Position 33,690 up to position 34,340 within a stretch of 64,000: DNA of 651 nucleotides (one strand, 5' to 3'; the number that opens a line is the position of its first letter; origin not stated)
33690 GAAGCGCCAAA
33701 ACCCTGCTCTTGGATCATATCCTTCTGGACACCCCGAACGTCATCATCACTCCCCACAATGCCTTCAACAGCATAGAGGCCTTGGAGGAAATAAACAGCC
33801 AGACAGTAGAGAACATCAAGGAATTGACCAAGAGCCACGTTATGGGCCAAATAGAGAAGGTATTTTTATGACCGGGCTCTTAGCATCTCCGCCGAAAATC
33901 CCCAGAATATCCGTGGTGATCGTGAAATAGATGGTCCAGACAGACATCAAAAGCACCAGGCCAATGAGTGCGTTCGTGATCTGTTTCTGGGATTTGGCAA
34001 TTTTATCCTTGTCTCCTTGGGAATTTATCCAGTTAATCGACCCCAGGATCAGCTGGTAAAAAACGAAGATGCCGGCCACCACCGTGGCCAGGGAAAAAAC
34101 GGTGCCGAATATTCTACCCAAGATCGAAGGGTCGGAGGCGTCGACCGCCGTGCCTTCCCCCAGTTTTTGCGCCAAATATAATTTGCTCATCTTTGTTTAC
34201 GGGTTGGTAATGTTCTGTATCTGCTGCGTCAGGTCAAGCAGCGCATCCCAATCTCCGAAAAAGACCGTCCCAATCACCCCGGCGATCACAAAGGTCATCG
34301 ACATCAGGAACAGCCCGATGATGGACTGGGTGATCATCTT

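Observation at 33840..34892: Tandem array of three divergent two-TM 'pilin-like' genes with its own consensus promoter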

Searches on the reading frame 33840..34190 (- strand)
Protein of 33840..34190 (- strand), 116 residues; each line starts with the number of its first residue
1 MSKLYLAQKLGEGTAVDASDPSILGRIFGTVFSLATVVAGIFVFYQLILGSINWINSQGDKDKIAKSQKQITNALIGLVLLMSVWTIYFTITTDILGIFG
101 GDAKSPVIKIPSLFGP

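Call 3: search_protein_families(library=pfam, proteins=[window:33840-34190:-], max_evalue=1)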
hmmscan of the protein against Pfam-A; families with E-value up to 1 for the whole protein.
window:33840-34190:- (116 aa): 5 families
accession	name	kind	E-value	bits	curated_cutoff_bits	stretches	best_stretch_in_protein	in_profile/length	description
PF18895.5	T4SS_pilin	-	5.2e-08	33.3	26.6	1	27-87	8-67/71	Type IV secretion system pilin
PF14093.11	DUF4271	-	0.018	15.4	29.7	1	26-95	82-152/206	Domain of unknown function (DUF4271)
PF04515.18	Choline_transpo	-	0.021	14.5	26.9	1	24-91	43-116/326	Plasma-membrane choline transporter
PF09813.14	Coa3_cc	-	0.21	11.7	27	0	68-89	9-30/48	Cytochrome c oxidase assembly factor 3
PF20134.4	DUF6524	-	0.38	10.9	27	1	68-100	35-66/131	Family of unknown function (DUF6524)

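Call 4: search_protein_families(library=ncbifam, proteins=[window:33840-34190:-], max_evalue=1)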
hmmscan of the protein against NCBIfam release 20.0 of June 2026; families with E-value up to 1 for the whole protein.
window:33840-34190:- (116 aa): 4 families
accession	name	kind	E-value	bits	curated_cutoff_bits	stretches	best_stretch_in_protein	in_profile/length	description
NF045849.1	ICE_MMCAP2_0565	equivalog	5.5e-05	22.8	40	1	27-92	9-77/80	Mbov_0395 family pilin-like conjugal transfer protein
NF045848.1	MMCAP2_0566_fam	domain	0.006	15.9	90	1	27-104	246-317/322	MMCAP2_0566 family conjugal transfer protein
TIGR02970.1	succ_dehyd_cytB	equivalog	0.065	13.5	52.3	1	30-95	18-83/120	succinate dehydrogenase, cytochrome b556 subunit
NF038392.1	div_DrpB_YedR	equivalog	0.13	12.6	50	1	38-90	24-76/86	cell division protein DrpB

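Call 16: find_homologous_proteins(query=window:33840-34190:-, max_evalue=0.001)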
Query window:33840-34190:- (116 aa): 11 proteins with E <= 0.001 among 20 candidates.
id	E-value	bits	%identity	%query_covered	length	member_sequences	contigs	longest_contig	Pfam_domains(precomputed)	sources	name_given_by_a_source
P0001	1.4e-63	230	99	96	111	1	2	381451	PF18895.6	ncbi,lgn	-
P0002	7.8e-34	134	60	99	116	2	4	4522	PF18895.6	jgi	jgi:cytochrome bd-type quinol oxidase subunit 2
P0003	3.0e-32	129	59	99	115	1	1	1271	PF18895.6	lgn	-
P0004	8.9e-32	128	57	99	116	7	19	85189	PF18895.6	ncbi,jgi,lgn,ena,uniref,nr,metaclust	ncbi:hypothetical protein A2209_03210 [Candidatus Roizmanbacteria bacterium RIFOXYA1_FULL_41_12]|uni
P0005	6.8e-31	125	55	95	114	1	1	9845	PF18895.6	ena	-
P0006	7.5e-31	125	54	95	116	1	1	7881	PF18895.6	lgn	-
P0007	1.2e-29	121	57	91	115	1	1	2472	PF18895.6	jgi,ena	-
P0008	9.8e-29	118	57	91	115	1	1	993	PF18895.6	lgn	-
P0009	7.0e-26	109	47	99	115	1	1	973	PF18895.6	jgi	jgi:hypothetical protein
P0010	1.8e-24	104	45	99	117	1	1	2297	PF18895.6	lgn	-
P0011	3.1e-20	90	63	64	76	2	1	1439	-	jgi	jgi:Fe2+ transport system protein B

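Call 17: find_encoding_contigs(protein=P0001, flank=10000, max_places=4)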
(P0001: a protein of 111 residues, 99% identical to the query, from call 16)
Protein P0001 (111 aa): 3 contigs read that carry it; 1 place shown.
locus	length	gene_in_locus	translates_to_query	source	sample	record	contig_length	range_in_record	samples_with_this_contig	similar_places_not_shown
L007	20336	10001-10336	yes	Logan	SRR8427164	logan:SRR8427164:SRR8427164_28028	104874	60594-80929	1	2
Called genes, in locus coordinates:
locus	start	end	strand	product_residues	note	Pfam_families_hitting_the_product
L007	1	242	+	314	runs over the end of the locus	PF00154:RecA_N, PF06745:ATPase (faint), PF08423:Rad51, PF27531:MT3502_N (weak), PF21096:RecA_C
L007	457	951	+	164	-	PF00156:Pribosyltran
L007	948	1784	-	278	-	PF00535:Glycos_transf_2, PF10111:Glyco_tranf_2_2, PF13506:Glyco_transf_21 (weak)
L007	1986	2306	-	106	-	PF18895:T4SS_pilin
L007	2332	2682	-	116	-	PF18895:T4SS_pilin (weak)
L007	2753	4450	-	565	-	-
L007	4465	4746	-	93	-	PF18901:DUF5657 (faint)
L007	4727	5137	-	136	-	-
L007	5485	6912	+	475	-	PF12072:RNase_Y_N, PF00013:KH_1 (weak), PF01966:HD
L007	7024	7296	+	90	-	PF00216:Bac_DNA_binding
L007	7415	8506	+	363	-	PF23459:S1_RRP5 (faint), PF00575:S1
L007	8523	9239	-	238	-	PF01255:Prenyltransf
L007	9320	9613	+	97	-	PF18895:T4SS_pilin (weak)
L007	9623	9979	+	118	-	-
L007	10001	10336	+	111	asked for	PF18895:T4SS_pilin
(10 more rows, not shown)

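Call 18: find_encoding_contigs(protein=P0004, flank=10000, max_places=4)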
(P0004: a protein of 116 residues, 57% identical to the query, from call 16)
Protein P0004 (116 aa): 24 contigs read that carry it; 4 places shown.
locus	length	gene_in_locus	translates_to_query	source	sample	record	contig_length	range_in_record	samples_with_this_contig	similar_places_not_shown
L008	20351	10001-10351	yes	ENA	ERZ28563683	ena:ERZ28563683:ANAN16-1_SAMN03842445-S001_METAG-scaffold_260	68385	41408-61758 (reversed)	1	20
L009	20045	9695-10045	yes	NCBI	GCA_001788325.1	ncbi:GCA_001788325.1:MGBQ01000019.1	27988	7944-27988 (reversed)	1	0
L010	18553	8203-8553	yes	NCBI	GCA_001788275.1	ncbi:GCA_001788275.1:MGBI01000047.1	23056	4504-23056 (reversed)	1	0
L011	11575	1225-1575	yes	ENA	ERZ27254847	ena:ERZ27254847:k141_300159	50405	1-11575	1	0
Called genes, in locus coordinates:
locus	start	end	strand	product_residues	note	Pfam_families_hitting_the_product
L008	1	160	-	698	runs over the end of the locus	-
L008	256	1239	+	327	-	PF00154:RecA_N, PF06745:ATPase (weak), PF08423:Rad51, PF27531:MT3502_N (weak), PF21096:RecA_C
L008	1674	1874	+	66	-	PF00156:Pribosyltran (weak)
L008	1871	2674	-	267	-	PF00535:Glycos_transf_2, PF10111:Glyco_tranf_2_2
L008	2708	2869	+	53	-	-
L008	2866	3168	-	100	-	PF18895:T4SS_pilin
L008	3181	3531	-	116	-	PF18895:T4SS_pilin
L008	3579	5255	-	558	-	-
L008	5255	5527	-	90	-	-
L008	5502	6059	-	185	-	-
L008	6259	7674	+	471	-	PF12072:RNase_Y_N, PF00013:KH_1 (weak), PF01966:HD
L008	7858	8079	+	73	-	PF00216:Bac_DNA_binding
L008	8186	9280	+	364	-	PF23459:S1_RRP5 (faint), PF00575:S1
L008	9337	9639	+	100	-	PF18895:T4SS_pilin (weak)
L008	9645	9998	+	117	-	-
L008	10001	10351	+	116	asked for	PF18895:T4SS_pilin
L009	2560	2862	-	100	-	PF18895:T4SS_pilin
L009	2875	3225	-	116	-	PF18895:T4SS_pilin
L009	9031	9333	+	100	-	PF18895:T4SS_pilin (weak)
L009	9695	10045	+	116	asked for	PF18895:T4SS_pilin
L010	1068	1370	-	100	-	PF18895:T4SS_pilin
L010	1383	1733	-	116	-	PF18895:T4SS_pilin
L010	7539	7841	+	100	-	PF18895:T4SS_pilin (weak)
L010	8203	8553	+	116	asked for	PF18895:T4SS_pilin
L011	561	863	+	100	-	PF18895:T4SS_pilin (weak)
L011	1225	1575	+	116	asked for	PF18895:T4SS_pilin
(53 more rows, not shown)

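Call 23: find_homologous_proteins(query=A1, max_evalue=0.001)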
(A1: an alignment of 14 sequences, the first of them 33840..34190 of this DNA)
Query A1 (14 sequences) (116 aa, profile of the alignment): 155 proteins with E <= 0.001 among 2956 candidates; the best 120 are listed.
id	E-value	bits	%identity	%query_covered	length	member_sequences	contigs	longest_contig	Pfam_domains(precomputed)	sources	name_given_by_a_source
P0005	1.4e-46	175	55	95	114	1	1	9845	PF18895.6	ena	-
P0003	4.9e-46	173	59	99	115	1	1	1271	PF18895.6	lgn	-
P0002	2.8e-45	171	60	99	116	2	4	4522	PF18895.6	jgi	jgi:cytochrome bd-type quinol oxidase subunit 2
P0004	7.9e-45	169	57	99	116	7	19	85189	PF18895.6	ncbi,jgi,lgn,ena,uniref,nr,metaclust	ncbi:hypothetical protein A2209_03210 [Candidatus Roizmanbacteria bacterium RIFOXYA1_FULL_41_12]|uni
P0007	8.6e-45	169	57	91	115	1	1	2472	PF18895.6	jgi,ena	-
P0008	3.0e-44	168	57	91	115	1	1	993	PF18895.6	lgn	-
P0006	1.0e-43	166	54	95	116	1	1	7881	PF18895.6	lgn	-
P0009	4.2e-42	161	47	99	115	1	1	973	PF18895.6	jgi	jgi:hypothetical protein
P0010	9.7e-41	156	45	99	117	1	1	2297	PF18895.6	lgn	-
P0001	2.3e-38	149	99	96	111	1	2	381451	PF18895.6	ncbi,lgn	-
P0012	5.3e-30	122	50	66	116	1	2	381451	PF18895.6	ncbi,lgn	-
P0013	1.2e-29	120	46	97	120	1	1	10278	PF18895.6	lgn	-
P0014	1.6e-29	120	50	92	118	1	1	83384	PF18895.6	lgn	-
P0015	1.8e-28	117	43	89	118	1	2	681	PF18895.6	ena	-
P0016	3.5e-28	116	39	61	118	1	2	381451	-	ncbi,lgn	-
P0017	4.2e-28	116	43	99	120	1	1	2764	PF18895.6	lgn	-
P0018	7.2e-28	115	43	99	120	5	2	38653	PF18895.6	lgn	-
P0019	2.3e-25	107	38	96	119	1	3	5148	PF18895.6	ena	-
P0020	7.8e-25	105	46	95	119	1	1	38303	PF18895.6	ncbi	-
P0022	1.4e-24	104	51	53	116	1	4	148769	PF18895.6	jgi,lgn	-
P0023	2.1e-24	104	50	47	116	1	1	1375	PF18895.6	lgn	-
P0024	2.3e-24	103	51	53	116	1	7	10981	PF18895.6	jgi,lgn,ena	-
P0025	3.3e-24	103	50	47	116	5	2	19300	PF18895.6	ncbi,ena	-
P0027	4.5e-24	103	50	55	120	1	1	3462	PF18895.6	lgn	-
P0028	9.6e-24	101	51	53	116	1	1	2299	PF18895.6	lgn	-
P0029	1.0e-23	101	42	66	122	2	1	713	PF18895.6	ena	-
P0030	1.5e-23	101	50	50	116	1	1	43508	PF18895.6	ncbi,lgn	-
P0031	1.6e-23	101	51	53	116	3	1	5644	PF18895.6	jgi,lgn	-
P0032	6.2e-23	99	51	53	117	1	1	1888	PF18895.6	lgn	-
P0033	6.4e-23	99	49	53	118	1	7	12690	PF18895.6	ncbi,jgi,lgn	jgi:hypothetical protein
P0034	7.5e-23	99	50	59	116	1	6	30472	PF18895.6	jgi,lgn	-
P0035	8.6e-23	98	50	50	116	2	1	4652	PF18895.6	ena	-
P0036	1.2e-22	98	48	54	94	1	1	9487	PF18895.6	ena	-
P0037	2.4e-22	97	41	73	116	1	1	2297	PF18895.6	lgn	-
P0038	3.0e-22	97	36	59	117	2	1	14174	PF18895.6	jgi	-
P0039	3.4e-22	96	39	61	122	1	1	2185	PF18895.6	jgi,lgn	-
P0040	3.9e-22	96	52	53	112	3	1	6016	PF18895.6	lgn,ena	-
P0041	4.3e-22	96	34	61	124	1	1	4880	PF18895.6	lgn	-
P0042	1.2e-21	95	51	53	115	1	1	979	PF18895.6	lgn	-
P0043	2.2e-21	94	38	72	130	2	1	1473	PF18895.6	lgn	-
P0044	2.4e-21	94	36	82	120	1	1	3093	PF18895.6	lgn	-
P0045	2.6e-21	94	25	62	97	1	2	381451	PF18895.6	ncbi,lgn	-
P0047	1.4e-20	91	38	43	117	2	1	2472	PF18895.6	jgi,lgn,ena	-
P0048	2.1e-20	91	34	61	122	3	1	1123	PF18895.6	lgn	-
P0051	3.1e-20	90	34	61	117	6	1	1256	PF18895.6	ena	-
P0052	3.5e-20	90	46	53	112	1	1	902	PF18895.6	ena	-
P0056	1.8e-19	88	34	48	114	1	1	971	PF18895.6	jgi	jgi:flagellar biosynthesis protein FlhB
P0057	1.9e-19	88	37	61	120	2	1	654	PF18895.6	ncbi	-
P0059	1.6e-18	85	44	59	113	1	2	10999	PF18895.6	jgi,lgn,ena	-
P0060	1.7e-18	85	45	38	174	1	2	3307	PF18895.6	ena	-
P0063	7.5e-18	82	32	43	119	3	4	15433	PF18895.6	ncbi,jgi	jgi:hypothetical protein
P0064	1.6e-17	81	27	28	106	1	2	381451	PF18895.6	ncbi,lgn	-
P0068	2.0e-15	75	36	78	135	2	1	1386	PF18895.6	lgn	-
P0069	3.6e-15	74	38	59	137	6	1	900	PF18895.6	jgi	-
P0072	6.7e-14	70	42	61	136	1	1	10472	PF18895.6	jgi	jgi:hypothetical protein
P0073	8.0e-14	70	39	55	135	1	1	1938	PF18895.6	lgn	-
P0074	1.8e-13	68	34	61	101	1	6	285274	PF18895.6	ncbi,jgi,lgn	jgi:hypothetical protein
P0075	2.4e-13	68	38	66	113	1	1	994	PF18895.6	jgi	jgi:fumarate reductase subunit C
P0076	4.9e-13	67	50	38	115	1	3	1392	PF18895.6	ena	-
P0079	5.6e-13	67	39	80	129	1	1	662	PF18895.6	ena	-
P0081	9.0e-13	66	28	62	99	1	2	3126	PF18895.6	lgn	-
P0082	9.1e-13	66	26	78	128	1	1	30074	PF18895.6,PF04956.19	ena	-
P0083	3.3e-12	64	26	75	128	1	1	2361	PF18895.6,PF04956.19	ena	-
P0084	3.8e-12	64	40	38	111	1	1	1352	PF18895.6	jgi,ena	-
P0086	7.4e-12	63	31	59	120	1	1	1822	PF18895.6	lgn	-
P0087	8.3e-12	63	39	47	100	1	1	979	PF18895.6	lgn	-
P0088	1.7e-11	62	31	58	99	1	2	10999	PF18895.6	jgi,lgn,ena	-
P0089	2.0e-11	62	35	53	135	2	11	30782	PF18895.6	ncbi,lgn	-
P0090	2.0e-11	62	45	37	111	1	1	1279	PF18895.6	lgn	-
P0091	2.6e-11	61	31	74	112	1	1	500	PF18895.6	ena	-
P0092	3.1e-11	61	42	57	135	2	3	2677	PF18895.6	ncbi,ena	-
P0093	3.3e-11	61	48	41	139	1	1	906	PF18895.6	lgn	-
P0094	4.0e-11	61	42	53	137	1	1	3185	PF18895.6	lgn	-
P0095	8.4e-11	60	29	35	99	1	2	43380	PF18895.6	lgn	-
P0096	1.1e-10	59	29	59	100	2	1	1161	PF18895.6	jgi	jgi:hypothetical protein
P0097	1.4e-10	59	30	49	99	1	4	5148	PF18895.6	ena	-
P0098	1.7e-10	59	35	44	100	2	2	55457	PF18895.6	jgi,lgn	jgi:hypothetical protein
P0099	1.8e-10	59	31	69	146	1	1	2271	PF18895.6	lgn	-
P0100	3.0e-10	58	27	74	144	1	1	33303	PF18895.6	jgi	jgi:hypothetical protein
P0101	5.7e-10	57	30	49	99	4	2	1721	PF18895.6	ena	-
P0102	7.0e-10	57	29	70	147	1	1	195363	PF18895.6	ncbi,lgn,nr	ncbi:hypothetical protein HGA34_02990 [Candidatus Falkowbacteria bacterium]|nr:hypothetical protein 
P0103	1.0e-9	56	29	77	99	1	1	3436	PF18895.6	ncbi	-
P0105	4.8e-9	54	35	45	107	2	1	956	PF18895.6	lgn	-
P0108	6.1e-9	54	37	40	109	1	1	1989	PF18895.6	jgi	-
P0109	6.9e-9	54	33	55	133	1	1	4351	PF18895.6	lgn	-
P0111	8.5e-9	53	26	62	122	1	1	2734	PF18895.6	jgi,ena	-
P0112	1.0e-8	53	33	45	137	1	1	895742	PF18895.6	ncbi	-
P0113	1.2e-8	53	29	33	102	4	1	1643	PF18895.6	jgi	jgi:hypothetical protein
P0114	1.4e-8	53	28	70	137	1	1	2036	PF18895.6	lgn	-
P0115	2.1e-8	52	30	38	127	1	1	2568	PF18895.6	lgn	-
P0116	2.1e-8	52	24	61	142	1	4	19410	PF18895.6,PF04956.19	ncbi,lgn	-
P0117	6.5e-8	50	22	54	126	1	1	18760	PF18895.6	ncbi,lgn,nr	ncbi:hypothetical protein JXK06_02065 [Patescibacteria group bacterium]|nr:hypothetical protein [Pat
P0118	1.5e-7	49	-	-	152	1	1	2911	PF18895.6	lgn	-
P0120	2.9e-7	48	29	62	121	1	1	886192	PF18895.6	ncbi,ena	-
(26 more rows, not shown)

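Call 25: list_cluster_members(proteins=[P0001, P0064, P0016])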
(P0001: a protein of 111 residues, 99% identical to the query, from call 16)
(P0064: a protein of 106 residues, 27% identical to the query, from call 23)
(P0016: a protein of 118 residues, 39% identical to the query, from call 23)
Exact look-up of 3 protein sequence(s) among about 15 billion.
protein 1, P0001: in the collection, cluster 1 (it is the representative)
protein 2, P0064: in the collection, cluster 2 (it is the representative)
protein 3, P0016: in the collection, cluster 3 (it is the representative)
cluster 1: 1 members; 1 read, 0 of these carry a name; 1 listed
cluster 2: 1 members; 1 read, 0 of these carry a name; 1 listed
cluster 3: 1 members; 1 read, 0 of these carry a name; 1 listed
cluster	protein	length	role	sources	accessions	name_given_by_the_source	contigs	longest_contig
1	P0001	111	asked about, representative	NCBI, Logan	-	-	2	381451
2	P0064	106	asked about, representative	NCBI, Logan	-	-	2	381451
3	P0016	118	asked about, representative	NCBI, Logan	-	-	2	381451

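Call 28: search_solved_structures(query=A2, max_evalue=10, show_alignments=3)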
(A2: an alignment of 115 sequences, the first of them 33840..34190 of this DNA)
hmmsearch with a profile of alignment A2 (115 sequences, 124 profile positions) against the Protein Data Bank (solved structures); distinct sequences matched with E-value up to 10: 3.
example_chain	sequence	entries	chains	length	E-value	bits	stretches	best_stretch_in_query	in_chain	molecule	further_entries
7zm5_A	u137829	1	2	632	0.0058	19.6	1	23-79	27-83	Attachment glycoprotein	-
7tgh_R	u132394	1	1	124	1.4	11.9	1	26-60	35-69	UNK5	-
8rq6_A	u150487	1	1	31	2.9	10.9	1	84-106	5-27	Amyloid beta precursor like protein 2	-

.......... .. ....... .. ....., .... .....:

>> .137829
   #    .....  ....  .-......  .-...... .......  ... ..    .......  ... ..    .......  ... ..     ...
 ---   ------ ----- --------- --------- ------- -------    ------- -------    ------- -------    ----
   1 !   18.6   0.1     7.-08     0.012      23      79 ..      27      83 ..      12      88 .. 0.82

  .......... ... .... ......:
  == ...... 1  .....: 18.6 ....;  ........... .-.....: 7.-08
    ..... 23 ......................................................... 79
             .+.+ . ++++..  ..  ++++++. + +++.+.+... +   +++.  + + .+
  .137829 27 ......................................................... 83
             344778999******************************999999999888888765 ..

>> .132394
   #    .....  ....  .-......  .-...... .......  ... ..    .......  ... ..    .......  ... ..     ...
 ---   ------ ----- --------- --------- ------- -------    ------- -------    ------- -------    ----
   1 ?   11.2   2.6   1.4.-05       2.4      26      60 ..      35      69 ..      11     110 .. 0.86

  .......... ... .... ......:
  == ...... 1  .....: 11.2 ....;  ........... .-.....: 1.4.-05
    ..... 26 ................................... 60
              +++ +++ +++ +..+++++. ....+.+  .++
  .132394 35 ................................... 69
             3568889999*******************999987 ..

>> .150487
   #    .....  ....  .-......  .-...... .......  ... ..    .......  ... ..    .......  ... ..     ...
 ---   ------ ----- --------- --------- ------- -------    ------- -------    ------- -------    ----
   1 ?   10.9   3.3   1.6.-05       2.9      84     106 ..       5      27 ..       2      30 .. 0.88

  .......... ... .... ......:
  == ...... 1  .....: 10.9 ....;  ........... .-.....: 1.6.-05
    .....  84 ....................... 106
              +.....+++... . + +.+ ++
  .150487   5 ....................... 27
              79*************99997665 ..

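Call 29: find_encoding_contigs(protein=P0112, flank=10000, max_places=2)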
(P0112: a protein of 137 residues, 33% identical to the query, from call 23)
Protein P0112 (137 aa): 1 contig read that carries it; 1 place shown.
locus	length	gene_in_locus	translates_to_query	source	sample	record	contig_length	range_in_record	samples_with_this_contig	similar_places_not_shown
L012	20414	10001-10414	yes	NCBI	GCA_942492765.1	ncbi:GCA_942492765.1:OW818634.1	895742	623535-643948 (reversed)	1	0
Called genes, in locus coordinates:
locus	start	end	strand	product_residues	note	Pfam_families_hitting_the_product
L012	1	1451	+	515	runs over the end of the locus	PF05362:Lon_C (weak), PF13541:ChlI, PF00493:MCM, PF01078:Mg_chelatase, PF07728:AAA_5, PF13335:Mg_chelatase_C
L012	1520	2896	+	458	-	PF01547:SBP_bac_1, PF13416:SBP_bac_8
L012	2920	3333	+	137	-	PF18895:T4SS_pilin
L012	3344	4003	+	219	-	PF12844:HTH_19 (weak), PF13413:HTH_25, PF09136:Glucodextran_B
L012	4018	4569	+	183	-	PF01209:Ubie_methyltran, PF13847:Methyltransf_31, PF08241:Methyltransf_11, PF08242:Methyltransf_12 (weak), PF13649:Methyltransf_25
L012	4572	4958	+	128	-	-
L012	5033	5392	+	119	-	PF08378:NERD (weak), PF02021:UPF0102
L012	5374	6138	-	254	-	PF00535:Glycos_transf_2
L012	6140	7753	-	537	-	-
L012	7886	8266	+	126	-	PF18895:T4SS_pilin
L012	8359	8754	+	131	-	PF18895:T4SS_pilin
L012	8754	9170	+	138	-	PF18895:T4SS_pilin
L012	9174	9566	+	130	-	PF18895:T4SS_pilin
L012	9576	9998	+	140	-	PF18895:T4SS_pilin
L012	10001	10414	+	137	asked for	PF18895:T4SS_pilin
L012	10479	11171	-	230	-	-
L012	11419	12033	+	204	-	-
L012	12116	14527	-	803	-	PF01326:PPDK_N, PF00391:PEP-utilizers, PF02896:PEP-utilizers_C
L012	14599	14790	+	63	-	-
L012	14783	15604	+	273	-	PF01790:LGT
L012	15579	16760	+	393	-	PF07690:MFS_1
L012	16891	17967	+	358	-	PF13439:Glyco_transf_4 (faint), PF13528:Glyco_trans_1_3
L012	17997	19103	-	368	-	PF00150:Cellulase (faint), PF02449:Glyco_hydro_42 (faint)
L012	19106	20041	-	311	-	PF00892:EamA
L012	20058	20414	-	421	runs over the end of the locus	PF22053:DUF6938 (faint)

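Call 30: find_encoding_contigs(protein=P0082, flank=10000, max_places=2)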
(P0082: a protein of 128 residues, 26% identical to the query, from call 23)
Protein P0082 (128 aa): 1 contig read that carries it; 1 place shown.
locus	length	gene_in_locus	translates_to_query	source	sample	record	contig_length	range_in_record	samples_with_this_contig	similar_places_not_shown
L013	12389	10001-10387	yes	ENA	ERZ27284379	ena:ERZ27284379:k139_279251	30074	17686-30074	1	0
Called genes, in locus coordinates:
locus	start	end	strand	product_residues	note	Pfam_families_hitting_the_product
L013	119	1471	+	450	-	PF11638:DnaA_N, PF00308:Bac_DnaA, PF01695:IstB_IS21, PF00004:AAA, PF08299:Bac_DnaA_C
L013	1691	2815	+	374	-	PF00712:DNA_pol3_beta, PF02767:DNA_pol3_beta_2, PF02768:DNA_pol3_beta_3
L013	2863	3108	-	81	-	-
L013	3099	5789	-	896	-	PF00912:Transgly, PF00905:Transpeptidase, PF17957:Big_7 (weak)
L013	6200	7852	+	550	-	-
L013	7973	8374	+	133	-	PF18895:T4SS_pilin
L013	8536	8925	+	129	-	PF18895:T4SS_pilin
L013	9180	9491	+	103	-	PF18895:T4SS_pilin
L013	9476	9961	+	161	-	PF18895:T4SS_pilin (weak)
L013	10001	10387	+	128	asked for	PF04956:TrbC (faint), PF18895:T4SS_pilin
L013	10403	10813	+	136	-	PF18895:T4SS_pilin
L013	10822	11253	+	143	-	PF18895:T4SS_pilin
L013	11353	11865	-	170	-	-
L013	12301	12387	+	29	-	?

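Call 34: search_protein_families(library=pfam, proteins=[L012:6140-7753:-, L013:6200-7852:+], max_evalue=0.1)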
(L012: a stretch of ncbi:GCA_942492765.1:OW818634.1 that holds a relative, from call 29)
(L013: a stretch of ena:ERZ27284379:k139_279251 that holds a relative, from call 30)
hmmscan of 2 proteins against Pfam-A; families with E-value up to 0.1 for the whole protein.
L012:6140-7753:- (537 aa): 0 families

L013:6200-7852:+ (550 aa): 0 families
